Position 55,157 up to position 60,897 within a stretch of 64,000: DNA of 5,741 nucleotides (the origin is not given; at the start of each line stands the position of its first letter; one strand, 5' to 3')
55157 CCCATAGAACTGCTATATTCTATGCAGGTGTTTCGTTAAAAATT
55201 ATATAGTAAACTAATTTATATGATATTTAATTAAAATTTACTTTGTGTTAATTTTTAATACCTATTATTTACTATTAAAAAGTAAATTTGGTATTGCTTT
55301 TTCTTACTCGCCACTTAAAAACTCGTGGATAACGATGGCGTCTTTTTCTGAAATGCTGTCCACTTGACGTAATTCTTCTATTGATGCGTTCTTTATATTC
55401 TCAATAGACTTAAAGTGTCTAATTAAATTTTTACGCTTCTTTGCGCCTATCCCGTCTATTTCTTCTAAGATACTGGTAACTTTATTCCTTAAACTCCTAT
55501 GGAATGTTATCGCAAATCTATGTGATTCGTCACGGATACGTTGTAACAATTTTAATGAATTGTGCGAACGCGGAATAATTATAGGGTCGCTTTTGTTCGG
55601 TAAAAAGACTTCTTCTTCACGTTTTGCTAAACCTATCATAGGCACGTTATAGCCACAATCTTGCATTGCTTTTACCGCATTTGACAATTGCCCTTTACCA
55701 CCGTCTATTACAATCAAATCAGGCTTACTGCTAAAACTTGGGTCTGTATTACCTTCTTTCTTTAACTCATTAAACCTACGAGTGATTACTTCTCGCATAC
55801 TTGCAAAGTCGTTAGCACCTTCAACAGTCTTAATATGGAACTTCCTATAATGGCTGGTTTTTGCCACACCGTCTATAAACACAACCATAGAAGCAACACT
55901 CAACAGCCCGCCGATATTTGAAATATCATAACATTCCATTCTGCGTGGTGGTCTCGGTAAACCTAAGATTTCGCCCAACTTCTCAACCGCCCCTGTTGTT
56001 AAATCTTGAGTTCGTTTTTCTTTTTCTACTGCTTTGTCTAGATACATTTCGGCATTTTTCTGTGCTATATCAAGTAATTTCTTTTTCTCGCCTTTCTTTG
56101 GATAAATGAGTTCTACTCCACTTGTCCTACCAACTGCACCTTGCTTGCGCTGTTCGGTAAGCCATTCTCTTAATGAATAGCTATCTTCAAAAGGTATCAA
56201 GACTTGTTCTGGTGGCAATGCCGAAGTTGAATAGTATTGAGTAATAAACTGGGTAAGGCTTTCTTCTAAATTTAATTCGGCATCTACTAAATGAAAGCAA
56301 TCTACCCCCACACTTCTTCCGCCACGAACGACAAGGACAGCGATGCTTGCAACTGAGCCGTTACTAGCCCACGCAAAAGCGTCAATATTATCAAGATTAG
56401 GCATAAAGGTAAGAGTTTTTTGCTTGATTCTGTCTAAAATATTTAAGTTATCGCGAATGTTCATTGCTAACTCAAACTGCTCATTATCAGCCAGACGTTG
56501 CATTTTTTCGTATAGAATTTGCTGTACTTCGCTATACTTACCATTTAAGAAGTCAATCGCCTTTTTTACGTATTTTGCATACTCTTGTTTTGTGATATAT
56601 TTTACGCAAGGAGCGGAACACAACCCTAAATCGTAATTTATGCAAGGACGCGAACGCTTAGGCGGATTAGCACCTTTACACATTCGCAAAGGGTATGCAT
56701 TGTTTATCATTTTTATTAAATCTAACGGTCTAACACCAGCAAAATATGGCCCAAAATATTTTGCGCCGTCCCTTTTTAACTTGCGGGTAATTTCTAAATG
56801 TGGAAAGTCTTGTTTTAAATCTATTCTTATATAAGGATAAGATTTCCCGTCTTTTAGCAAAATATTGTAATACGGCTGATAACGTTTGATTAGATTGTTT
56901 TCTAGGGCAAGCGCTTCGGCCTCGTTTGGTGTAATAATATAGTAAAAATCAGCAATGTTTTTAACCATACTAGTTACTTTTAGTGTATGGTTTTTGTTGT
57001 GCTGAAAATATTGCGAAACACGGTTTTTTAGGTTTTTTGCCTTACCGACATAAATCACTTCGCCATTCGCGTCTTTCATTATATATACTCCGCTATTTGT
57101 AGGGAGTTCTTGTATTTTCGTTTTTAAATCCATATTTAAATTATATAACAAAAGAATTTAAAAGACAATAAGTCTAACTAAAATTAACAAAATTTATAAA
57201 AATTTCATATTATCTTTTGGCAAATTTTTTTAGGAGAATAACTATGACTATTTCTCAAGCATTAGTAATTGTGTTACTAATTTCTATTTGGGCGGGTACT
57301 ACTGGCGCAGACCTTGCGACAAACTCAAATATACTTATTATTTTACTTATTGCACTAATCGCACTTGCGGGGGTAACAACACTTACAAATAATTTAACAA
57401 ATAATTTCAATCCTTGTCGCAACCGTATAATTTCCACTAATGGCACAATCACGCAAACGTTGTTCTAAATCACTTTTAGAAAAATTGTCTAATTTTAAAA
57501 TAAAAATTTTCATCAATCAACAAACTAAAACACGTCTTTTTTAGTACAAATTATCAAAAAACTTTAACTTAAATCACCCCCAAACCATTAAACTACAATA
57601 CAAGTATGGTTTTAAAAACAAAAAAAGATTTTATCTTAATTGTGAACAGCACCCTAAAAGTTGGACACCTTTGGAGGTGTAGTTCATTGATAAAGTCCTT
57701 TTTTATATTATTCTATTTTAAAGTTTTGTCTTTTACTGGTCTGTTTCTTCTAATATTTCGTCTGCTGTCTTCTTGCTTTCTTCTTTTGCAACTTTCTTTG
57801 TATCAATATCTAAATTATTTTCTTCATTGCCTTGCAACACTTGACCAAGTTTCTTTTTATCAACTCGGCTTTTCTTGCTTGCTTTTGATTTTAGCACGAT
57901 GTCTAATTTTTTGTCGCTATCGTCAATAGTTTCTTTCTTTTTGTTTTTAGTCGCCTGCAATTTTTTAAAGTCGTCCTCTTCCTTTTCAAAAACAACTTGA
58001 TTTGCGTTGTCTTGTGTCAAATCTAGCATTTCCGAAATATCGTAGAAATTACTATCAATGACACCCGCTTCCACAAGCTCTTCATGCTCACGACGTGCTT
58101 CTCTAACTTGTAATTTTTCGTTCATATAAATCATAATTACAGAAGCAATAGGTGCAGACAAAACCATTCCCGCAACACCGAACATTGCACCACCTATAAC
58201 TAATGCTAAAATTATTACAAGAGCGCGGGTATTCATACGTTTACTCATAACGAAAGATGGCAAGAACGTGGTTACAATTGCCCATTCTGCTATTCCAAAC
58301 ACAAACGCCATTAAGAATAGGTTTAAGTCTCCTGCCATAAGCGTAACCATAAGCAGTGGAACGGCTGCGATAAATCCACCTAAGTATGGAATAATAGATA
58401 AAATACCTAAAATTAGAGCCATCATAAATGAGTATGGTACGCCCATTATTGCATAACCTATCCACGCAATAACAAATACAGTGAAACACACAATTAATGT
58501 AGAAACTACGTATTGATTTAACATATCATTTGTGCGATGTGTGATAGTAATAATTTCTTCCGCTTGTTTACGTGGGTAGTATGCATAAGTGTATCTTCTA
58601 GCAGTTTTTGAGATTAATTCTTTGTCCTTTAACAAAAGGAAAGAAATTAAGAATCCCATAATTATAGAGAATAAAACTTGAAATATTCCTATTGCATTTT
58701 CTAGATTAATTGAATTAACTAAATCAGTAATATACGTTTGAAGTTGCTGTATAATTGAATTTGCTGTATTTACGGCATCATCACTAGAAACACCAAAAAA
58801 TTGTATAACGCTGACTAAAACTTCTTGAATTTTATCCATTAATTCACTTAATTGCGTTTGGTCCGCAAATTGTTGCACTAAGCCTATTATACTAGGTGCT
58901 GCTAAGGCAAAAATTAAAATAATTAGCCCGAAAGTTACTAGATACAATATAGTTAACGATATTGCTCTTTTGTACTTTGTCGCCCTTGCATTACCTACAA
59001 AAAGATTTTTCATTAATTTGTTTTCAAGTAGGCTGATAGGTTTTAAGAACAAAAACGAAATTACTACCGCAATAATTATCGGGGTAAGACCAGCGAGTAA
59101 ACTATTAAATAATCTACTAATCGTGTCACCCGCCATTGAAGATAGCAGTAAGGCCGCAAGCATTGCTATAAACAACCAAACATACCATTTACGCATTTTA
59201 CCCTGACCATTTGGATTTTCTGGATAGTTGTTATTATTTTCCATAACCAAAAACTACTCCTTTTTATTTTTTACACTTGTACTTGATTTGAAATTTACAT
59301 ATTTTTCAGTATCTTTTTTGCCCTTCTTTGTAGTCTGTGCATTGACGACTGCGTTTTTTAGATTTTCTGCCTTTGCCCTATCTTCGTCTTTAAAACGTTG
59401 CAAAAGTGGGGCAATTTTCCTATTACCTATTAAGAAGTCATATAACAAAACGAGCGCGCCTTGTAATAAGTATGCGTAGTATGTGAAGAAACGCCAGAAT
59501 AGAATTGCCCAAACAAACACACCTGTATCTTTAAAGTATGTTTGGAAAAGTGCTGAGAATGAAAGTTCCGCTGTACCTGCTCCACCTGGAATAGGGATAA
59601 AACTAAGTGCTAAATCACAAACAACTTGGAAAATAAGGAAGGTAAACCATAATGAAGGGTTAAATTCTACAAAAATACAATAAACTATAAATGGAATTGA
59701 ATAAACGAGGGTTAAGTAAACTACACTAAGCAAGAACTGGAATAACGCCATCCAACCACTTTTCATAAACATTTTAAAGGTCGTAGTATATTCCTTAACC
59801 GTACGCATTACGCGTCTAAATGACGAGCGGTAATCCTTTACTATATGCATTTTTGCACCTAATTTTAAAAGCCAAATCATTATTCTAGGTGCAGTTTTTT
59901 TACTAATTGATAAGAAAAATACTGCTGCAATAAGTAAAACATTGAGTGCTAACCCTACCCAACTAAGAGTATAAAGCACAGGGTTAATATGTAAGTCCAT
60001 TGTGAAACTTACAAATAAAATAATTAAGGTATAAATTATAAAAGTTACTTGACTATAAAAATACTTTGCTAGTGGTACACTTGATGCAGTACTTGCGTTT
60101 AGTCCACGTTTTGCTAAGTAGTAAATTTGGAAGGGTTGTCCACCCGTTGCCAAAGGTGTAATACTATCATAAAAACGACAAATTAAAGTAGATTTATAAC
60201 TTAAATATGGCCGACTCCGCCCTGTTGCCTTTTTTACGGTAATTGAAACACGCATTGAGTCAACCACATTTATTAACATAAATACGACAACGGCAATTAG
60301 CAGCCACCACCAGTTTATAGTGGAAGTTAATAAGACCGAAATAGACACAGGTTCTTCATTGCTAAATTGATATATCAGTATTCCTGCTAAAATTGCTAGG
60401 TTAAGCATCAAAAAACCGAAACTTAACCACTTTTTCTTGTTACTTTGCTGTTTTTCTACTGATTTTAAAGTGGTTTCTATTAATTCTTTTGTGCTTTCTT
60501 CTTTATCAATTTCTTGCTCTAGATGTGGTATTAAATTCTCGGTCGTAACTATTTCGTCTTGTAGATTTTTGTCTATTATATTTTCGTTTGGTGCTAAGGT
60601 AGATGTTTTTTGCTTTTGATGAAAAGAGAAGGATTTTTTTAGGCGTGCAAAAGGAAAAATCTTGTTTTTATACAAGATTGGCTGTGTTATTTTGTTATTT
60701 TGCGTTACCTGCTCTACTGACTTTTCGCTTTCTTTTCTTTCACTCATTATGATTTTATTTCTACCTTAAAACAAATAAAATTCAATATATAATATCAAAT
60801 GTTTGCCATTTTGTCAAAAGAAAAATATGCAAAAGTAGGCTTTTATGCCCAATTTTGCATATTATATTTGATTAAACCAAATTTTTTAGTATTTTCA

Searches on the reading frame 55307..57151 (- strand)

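Call 73: search_protein_families(library=pfam, proteins=[window:55307-57151:-], max_evalue=1e-8)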
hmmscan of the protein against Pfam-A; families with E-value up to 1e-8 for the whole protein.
window:55307-57151:- (615 aa): 3 families
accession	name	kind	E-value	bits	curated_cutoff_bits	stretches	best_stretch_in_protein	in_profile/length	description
PF08459.17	UvrC_RNaseH_dom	-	2.2e-55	187.3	22.3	1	394-548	2-159/159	UvrC RNAse H endonuclease domain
PF22920.2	UvrC_RNaseH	-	2.7e-23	82.5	24.3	1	255-372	1-114/116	UvrC Ribonuclease H-like domain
PF01541.30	GIY-YIG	-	2.5e-15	57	22.6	1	20-96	2-78/78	GIY-YIG catalytic domain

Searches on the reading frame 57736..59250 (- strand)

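Call 73: search_protein_families(library=pfam, proteins=[window:57736-59250:-], max_evalue=1e-8)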
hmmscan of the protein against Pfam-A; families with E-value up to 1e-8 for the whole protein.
window:57736-59250:- (505 aa): 1 family
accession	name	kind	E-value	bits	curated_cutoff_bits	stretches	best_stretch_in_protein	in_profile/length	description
PF01594.21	AI-2E_transport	-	2.8e-39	135.7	34.3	1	48-377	18-324/327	AI-2E family transporter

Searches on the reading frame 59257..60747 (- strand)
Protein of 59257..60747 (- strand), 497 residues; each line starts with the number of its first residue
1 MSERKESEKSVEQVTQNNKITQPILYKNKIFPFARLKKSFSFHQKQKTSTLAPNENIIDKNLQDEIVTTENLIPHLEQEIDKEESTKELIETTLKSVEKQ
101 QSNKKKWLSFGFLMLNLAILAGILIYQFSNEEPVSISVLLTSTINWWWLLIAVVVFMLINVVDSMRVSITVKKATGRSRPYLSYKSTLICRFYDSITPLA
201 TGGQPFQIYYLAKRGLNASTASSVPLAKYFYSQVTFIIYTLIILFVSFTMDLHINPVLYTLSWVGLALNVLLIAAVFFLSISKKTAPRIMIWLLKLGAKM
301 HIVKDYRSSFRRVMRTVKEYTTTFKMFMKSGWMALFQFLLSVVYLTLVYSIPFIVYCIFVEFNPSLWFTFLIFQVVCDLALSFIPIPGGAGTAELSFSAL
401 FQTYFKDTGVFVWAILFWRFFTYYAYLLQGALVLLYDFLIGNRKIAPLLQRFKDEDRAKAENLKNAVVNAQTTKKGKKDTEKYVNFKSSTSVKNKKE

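Call 73: search_protein_families(library=pfam, proteins=[window:59257-60747:-], max_evalue=1e-8)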
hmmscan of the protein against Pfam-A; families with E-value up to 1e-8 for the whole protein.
window:59257-60747:- (497 aa): 1 family
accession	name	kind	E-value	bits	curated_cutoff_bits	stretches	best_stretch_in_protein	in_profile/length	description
PF03706.18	LPG_synthase_TM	-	4e-34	118.9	33.4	1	114-430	2-302/302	Lysylphosphatidylglycerol synthase TM region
